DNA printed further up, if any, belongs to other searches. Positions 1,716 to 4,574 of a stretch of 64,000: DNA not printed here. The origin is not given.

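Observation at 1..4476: SOS-regulated dnaE2 (ImuC) split by a 1.6-kb insertion bounded by 10/11-bp direct repeats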

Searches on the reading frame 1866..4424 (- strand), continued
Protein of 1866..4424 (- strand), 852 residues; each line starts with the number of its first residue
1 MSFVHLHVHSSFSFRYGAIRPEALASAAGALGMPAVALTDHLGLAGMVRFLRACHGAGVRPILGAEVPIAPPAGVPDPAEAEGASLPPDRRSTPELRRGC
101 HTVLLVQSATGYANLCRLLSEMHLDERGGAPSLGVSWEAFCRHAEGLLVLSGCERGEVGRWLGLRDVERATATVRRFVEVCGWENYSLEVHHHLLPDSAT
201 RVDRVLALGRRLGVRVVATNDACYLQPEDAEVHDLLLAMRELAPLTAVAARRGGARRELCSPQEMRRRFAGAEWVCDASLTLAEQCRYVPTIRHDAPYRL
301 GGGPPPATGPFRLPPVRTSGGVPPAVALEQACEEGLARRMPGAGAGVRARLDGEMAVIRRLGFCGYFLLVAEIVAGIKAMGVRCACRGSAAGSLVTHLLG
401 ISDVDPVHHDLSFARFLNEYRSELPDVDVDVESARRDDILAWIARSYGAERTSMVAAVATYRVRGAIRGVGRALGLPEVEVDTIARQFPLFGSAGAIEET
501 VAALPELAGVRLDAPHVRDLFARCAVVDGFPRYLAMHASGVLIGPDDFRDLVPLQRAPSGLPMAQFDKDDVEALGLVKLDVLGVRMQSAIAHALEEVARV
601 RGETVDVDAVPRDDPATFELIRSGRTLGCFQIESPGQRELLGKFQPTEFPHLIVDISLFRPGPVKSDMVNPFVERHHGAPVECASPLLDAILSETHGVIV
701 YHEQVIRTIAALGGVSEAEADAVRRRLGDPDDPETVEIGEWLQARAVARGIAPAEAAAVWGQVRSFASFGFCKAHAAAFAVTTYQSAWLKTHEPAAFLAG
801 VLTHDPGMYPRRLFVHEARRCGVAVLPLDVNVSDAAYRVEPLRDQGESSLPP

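Call 15: find_homologous_proteins(query=L001:14218-15111:+, max_evalue=0.00001)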
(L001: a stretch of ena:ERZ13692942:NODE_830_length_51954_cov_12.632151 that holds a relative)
Query L001:14218-15111:+ (298 aa): 478 proteins with E <= 0.00001 among 7915 candidates; the best 120 are listed.
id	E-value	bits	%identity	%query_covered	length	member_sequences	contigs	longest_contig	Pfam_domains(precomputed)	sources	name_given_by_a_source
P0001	1.0e-195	667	100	100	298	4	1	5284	PF14579.13,PF01336.32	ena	-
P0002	2.2e-129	449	71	99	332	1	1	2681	PF14579.13,PF01336.32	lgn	-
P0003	2.4e-84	301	54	99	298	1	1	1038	PF14579.13,PF01336.32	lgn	-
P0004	2.7e-82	295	54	95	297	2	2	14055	PF14579.13,PF01336.32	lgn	-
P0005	6.6e-80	287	52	96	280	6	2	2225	PF14579.13,PF01336.32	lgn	-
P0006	9.8e-80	286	55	96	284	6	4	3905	PF14579.13,PF01336.32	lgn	-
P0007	1.5e-79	286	56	84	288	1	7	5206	PF14579.13,PF01336.32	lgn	-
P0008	3.4e-79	284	55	93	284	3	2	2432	PF14579.13,PF01336.32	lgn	-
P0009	7.5e-79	283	54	93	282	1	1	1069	PF14579.13,PF01336.32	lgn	-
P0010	5.7e-78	280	52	96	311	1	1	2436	PF14579.13,PF01336.32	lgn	-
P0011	3.1e-76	275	53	96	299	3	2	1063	PF14579.13,PF01336.32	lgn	-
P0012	5.6e-75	271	53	95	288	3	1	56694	PF14579.13,PF01336.32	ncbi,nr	ncbi:MAG: hypothetical protein IT198_02440 [Acidimicrobiia bacterium]|nr:hypothetical protein [Acidi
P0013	1.2e-63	233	48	97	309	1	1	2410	PF14579.13,PF01336.32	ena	-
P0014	3.5e-62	229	47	96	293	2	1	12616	PF14579.13,PF01336.32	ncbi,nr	ncbi:MAG: OB-fold nucleic acid binding domain-containing protein [Actinomycetota bacterium]|nr:OB-fo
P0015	7.5e-62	227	45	99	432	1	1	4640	PF14579.13,PF01336.32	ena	-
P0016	1.2e-61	227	48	95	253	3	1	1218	PF14579.13,PF01336.32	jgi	jgi:error-prone DNA polymerase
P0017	1.3e-61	227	47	96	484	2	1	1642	PF14579.13,PF01336.32,PF17657.7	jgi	jgi:error-prone DNA polymerase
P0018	1.4e-61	227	47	96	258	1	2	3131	PF14579.13,PF01336.32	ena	-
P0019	1.2e-60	223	46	96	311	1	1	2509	PF14579.13,PF01336.32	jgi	jgi:error-prone DNA polymerase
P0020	2.6e-60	222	46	96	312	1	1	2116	PF14579.13,PF01336.32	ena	-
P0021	3.2e-60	222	45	95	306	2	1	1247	PF14579.13,PF01336.32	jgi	jgi:error-prone DNA polymerase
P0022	4.1e-59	218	48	94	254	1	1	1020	PF14579.13,PF01336.32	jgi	jgi:error-prone DNA polymerase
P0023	5.0e-59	218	44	99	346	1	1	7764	PF14579.13,PF01336.32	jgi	jgi:error-prone DNA polymerase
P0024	6.1e-59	218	48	94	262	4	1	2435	PF14579.13,PF01336.32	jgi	jgi:error-prone DNA polymerase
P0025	2.8e-58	216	48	96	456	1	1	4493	PF14579.13,PF01336.32,PF17657.7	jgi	jgi:error-prone DNA polymerase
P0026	3.1e-57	212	45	98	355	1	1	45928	PF14579.13,PF01336.32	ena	-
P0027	5.6e-57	211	48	96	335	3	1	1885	PF14579.13,PF01336.32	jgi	jgi:error-prone DNA polymerase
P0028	1.9e-56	210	45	97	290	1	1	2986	PF14579.13,PF01336.32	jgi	jgi:error-prone DNA polymerase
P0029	5.9e-56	208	46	98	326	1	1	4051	PF14579.13,PF01336.32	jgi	jgi:error-prone DNA polymerase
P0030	2.0e-55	206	47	95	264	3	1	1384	PF14579.13,PF01336.32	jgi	jgi:error-prone DNA polymerase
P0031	2.4e-55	206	45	96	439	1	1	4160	PF14579.13,PF01336.32,PF17657.7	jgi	jgi:error-prone DNA polymerase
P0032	2.1e-54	203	45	96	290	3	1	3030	PF14579.13,PF01336.32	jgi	jgi:error-prone DNA polymerase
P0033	2.3e-54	203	44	98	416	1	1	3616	PF14579.13,PF01336.32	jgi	-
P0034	1.6e-53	200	43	96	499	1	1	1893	PF14579.13,PF01336.32,PF17657.7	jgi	jgi:error-prone DNA polymerase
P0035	2.7e-53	199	45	96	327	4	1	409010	PF14579.13,PF01336.32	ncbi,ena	-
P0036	4.7e-53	199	41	96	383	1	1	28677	PF14579.13,PF01336.32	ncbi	ncbi:MAG: OB-fold nucleic acid binding domain-containing protein, partial [Actinomycetota bacterium]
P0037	2.4e-52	196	48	85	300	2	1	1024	PF14579.13,PF01336.32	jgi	jgi:error-prone DNA polymerase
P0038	3.2e-51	193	45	94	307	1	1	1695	PF14579.13,PF01336.32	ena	-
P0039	1.5e-50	190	42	93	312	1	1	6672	PF14579.13,PF01336.32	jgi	jgi:error-prone DNA polymerase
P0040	1.9e-50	190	42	96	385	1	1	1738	PF14579.13,PF01336.32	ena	-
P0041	3.4e-50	189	44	88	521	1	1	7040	PF14579.13,PF01336.32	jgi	jgi:error-prone DNA polymerase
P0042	5.0e-50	189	45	89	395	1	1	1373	PF14579.13,PF01336.32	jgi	jgi:error-prone DNA polymerase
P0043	5.3e-50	189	44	88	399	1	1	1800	PF14579.13,PF01336.32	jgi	jgi:error-prone DNA polymerase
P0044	2.3e-49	186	57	47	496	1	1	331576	PF14579.13,PF01336.32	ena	-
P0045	1.2e-48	184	42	88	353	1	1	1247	PF14579.13,PF01336.32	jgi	-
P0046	4.5e-48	182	43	88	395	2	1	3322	PF14579.13,PF01336.32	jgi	jgi:error-prone DNA polymerase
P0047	4.7e-48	182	40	91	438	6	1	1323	PF14579.13,PF01336.32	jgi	jgi:error-prone DNA polymerase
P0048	6.9e-48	182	42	90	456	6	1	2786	PF14579.13,PF01336.32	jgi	jgi:error-prone DNA polymerase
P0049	1.6e-47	180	43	87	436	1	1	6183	PF14579.13,PF01336.32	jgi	-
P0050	1.6e-47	180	43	88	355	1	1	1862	PF14579.13,PF01336.32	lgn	-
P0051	1.8e-47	180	45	82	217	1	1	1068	PF01336.32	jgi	-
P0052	1.8e-47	180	42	88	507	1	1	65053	PF14579.13,PF01336.32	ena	-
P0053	2.1e-47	180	44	90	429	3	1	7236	PF14579.13,PF01336.32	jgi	jgi:error-prone DNA polymerase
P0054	3.9e-47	179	38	90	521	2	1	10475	PF14579.13,PF01336.32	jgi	jgi:error-prone DNA polymerase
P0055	4.2e-47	179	42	87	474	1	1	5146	PF14579.13,PF01336.32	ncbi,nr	ncbi:MAG: DNA polymerase III subunit alpha, partial [Nocardioidaceae bacterium]|nr:DNA polymerase II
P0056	4.7e-47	179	43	87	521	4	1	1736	PF14579.13,PF01336.32,PF17657.7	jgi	jgi:error-prone DNA polymerase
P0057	1.0e-46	178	45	88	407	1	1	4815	PF14579.13,PF01336.32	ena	-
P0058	2.2e-46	177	42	88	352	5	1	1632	PF14579.13,PF01336.32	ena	-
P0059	2.5e-46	177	42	88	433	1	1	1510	PF14579.13,PF01336.32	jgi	jgi:error-prone DNA polymerase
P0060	5.2e-46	175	39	88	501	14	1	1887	PF14579.13,PF01336.32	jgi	jgi:error-prone DNA polymerase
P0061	6.1e-46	175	44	87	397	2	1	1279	PF14579.13,PF01336.32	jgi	jgi:error-prone DNA polymerase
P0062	8.1e-46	175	40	88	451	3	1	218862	PF14579.13,PF01336.32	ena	-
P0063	9.2e-46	175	36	88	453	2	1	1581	PF14579.13,PF01336.32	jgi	jgi:error-prone DNA polymerase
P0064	1.0e-45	175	53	49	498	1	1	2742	PF14579.13,PF01336.32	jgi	jgi:error-prone DNA polymerase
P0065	1.2e-45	174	42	90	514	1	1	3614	PF14579.13,PF01336.32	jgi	jgi:error-prone DNA polymerase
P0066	1.4e-45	174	40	87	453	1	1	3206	PF14579.13,PF01336.32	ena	-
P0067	4.9e-45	172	41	90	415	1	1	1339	PF14579.13,PF01336.32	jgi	jgi:error-prone DNA polymerase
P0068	5.1e-45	172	45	90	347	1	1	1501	PF14579.13,PF01336.32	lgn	-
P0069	5.5e-45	172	42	90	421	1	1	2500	PF14579.13,PF01336.32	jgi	jgi:error-prone DNA polymerase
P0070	6.5e-45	172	41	90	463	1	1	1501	PF14579.13,PF01336.32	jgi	jgi:error-prone DNA polymerase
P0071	6.6e-45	172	41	91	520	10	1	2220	PF14579.13,PF01336.32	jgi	jgi:error-prone DNA polymerase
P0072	1.0e-44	171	55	47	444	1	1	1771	PF14579.13,PF01336.32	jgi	-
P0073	1.0e-44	171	53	47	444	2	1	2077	PF14579.13,PF01336.32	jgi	jgi:error-prone DNA polymerase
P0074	1.1e-44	171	41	87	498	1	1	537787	PF14579.13,PF01336.32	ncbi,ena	-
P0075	1.2e-44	171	40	97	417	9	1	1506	PF14579.13,PF01336.32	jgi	jgi:error-prone DNA polymerase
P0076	1.3e-44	171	39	88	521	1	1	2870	PF14579.13,PF01336.32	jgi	jgi:error-prone DNA polymerase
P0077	1.5e-44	171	40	90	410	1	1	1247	PF14579.13,PF01336.32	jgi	jgi:error-prone DNA polymerase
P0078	1.7e-44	171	42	85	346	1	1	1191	PF14579.13,PF01336.32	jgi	jgi:error-prone DNA polymerase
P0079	4.3e-44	169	43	91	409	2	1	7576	PF14579.13,PF01336.32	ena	-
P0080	4.6e-44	169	42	91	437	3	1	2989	PF14579.13,PF01336.32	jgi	jgi:error-prone DNA polymerase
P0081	6.7e-44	169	53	46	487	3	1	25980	PF14579.13,PF01336.32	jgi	jgi:error-prone DNA polymerase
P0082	6.9e-44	169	40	90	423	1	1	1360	PF14579.13,PF01336.32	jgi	jgi:error-prone DNA polymerase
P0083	1.1e-43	168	41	94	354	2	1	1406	PF14579.13,PF01336.32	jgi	jgi:error-prone DNA polymerase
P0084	1.4e-43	168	40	87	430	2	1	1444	PF14579.13,PF01336.32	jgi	jgi:error-prone DNA polymerase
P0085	1.4e-43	167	41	87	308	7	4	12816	PF14579.13,PF01336.32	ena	-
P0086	2.1e-43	167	54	45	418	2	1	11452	PF14579.13,PF01336.32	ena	-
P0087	2.1e-43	167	57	46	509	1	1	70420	PF14579.13,PF01336.32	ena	-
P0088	2.4e-43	167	39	85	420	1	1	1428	PF14579.13,PF01336.32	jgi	jgi:error-prone DNA polymerase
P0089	2.5e-43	167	41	88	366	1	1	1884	PF14579.13,PF01336.32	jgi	jgi:error-prone DNA polymerase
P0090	2.5e-43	167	39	90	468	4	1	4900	PF14579.13,PF01336.32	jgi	jgi:error-prone DNA polymerase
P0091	2.7e-43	167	43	87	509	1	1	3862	PF14579.13,PF01336.32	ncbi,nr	ncbi:MAG: polymerase alpha subunit, partial [Frankiales bacterium]|nr:polymerase alpha subunit [Fran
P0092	3.4e-43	166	56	45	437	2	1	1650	PF14579.13,PF01336.32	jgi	jgi:error-prone DNA polymerase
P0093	3.6e-43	166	40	91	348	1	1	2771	PF14579.13,PF01336.32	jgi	jgi:error-prone DNA polymerase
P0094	4.8e-43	166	42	87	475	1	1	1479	PF14579.13,PF01336.32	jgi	jgi:error-prone DNA polymerase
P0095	4.9e-43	166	40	85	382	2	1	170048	PF14579.13,PF01336.32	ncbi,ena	-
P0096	5.9e-43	165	43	86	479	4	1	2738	PF14579.13,PF01336.32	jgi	-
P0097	1.1e-42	165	41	87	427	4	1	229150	PF14579.13,PF01336.32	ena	-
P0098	1.2e-42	164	43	83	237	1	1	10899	PF01336.32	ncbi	ncbi:MAG: OB-fold nucleic acid binding domain-containing protein, partial [Actinomycetota bacterium]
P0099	2.6e-42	163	46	81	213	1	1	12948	PF01336.32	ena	-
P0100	2.7e-42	163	39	88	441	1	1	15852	PF14579.13,PF01336.32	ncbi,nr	ncbi:MAG: hypothetical protein LH461_07955, partial [Spirochaetaceae bacterium]|nr:hypothetical prot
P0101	1.8e-41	161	54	54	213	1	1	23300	PF01336.32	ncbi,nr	ncbi:MAG: hypothetical protein LC722_01460, partial [Actinobacteria bacterium]|nr:hypothetical prote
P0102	1.9e-41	160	40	89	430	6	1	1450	PF14579.13,PF01336.32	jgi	jgi:error-prone DNA polymerase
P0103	7.5e-41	159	41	78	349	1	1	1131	PF01336.32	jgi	-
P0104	7.9e-41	158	39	86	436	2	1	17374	PF14579.13,PF01336.32,PF17657.7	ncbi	-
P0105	8.9e-41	158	36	87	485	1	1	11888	PF14579.13,PF01336.32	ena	-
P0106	9.2e-41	158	39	96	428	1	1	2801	PF14579.13,PF01336.32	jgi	jgi:error-prone DNA polymerase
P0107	1.9e-40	157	39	89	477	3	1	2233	PF14579.13,PF01336.32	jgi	jgi:error-prone DNA polymerase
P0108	2.5e-40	157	54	46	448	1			PF14579.13,PF01336.32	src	-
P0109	2.8e-40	157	52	47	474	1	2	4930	PF14579.13,PF01336.32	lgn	-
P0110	2.9e-40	157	41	88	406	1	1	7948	PF14579.13,PF01336.32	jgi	jgi:error-prone DNA polymerase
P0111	4.2e-40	156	40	87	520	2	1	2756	PF14579.13,PF01336.32,PF17657.7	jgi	jgi:error-prone DNA polymerase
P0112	5.0e-40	156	51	48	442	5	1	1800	PF14579.13,PF01336.32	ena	-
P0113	5.8e-40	156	40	81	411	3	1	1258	PF14579.13,PF01336.32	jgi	jgi:error-prone DNA polymerase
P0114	6.5e-40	155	42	77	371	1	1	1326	PF01336.32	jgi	jgi:error-prone DNA polymerase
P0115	8.2e-40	155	38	79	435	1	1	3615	PF01336.32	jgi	-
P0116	1.1e-39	155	41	79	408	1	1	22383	PF14579.13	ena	-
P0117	1.3e-39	155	39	87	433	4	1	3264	PF14579.13,PF01336.32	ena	-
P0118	1.5e-39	154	55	46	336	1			PF14579.13,PF01336.32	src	-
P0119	1.6e-39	154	40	98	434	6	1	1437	PF14579.13,PF01336.32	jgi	jgi:error-prone DNA polymerase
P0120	1.6e-39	154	41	87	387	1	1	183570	PF14579.13,PF01336.32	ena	-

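Call 16: find_encoding_contigs(protein=P0012, flank=8000, max_places=2)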
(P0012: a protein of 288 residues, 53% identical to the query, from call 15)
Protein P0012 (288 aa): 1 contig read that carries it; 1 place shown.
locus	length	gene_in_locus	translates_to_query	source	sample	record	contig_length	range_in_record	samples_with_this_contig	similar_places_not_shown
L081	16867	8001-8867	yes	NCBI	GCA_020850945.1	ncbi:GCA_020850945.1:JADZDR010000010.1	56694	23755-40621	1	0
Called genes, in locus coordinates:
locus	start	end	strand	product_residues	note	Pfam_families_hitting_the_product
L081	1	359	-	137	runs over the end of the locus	-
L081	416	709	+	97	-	-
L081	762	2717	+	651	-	PF16177:ACAS_N, PF00501:AMP-binding, PF13193:AMP-binding_C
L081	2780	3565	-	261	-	PF03734:YkuD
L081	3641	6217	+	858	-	PF02811:PHP, PF07733:DNA_pol3_alpha, PF17657:DNA_pol3_finger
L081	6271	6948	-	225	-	PF01325:Fe_dep_repress, PF13545:HTH_Crp_2 (weak), PF25213:HVO_A0261_N (weak), PF00392:GntR (weak), PF12802:MarR_2 (weak), PF02742:Fe_dep_repr_C, PF04023:FeoA (weak)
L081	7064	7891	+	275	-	PF20568:DUF6777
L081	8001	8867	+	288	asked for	PF14579:HHH_6, PF01336:tRNA_anti-codon (weak)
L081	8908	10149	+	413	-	PF00817:IMS, PF11798:IMS_HHH (weak), PF21999:IMS_HHH_1 (weak), PF11799:IMS_C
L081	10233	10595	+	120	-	PF11239:DUF3040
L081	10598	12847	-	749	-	PF11992:TgpA_N, PF01841:Transglut_core, PF13559:DUF4129 (weak)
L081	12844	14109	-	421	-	-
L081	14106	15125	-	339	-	PF20030:bpMoxR, PF01078:Mg_chelatase (faint), PF00004:AAA (faint), PF07726:AAA_3, PF07728:AAA_5, PF17863:AAA_lid_2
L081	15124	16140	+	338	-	PF00480:ROK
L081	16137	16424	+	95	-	-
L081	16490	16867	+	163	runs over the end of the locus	PF01844:HNH, PF14279:HNH_5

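Call 17: find_encoding_contigs(protein=P0004, flank=8000, max_places=2)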
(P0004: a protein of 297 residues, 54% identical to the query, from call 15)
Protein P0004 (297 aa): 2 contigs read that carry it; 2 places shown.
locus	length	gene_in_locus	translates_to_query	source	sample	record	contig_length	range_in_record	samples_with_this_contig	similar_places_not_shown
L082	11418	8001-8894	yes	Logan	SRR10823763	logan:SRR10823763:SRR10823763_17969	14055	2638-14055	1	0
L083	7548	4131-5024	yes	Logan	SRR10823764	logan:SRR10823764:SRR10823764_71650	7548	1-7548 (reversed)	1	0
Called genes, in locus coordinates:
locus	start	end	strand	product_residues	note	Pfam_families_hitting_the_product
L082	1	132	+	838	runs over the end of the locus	PF02811:PHP, PF07733:DNA_pol3_alpha, PF17657:DNA_pol3_finger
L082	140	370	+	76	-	-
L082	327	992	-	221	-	PF01325:Fe_dep_repress, PF12802:MarR_2 (weak), PF00392:GntR (weak), PF02742:Fe_dep_repr_C, PF04023:FeoA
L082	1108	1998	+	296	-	PF00557:Peptidase_M24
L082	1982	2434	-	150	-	-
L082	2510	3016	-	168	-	-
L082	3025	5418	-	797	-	PF01590:GAF, PF13185:GAF_2 (weak), PF00990:GGDEF, PF00563:EAL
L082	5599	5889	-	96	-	PF13606:Ank_3 (faint), PF12796:Ank_2, PF13857:Ank_5, PF13637:Ank_4 (faint), PF00023:Ank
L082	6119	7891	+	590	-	PF20254:DMFA2_C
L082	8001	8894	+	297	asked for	PF14579:HHH_6, PF01336:tRNA_anti-codon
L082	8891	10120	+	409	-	PF00817:IMS, PF11798:IMS_HHH (weak), PF11799:IMS_C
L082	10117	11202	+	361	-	PF01408:GFO_IDH_MocA, PF22725:GFO_IDH_MocA_C3, PF02894:GFO_IDH_MocA_C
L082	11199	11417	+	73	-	?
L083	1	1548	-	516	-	?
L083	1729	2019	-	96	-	PF13606:Ank_3 (faint), PF12796:Ank_2, PF13857:Ank_5, PF13637:Ank_4 (faint), PF00023:Ank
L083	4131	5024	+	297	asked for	PF14579:HHH_6, PF01336:tRNA_anti-codon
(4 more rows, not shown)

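Call 18: find_encoding_contigs(protein=P0014, flank=8000, max_places=2)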
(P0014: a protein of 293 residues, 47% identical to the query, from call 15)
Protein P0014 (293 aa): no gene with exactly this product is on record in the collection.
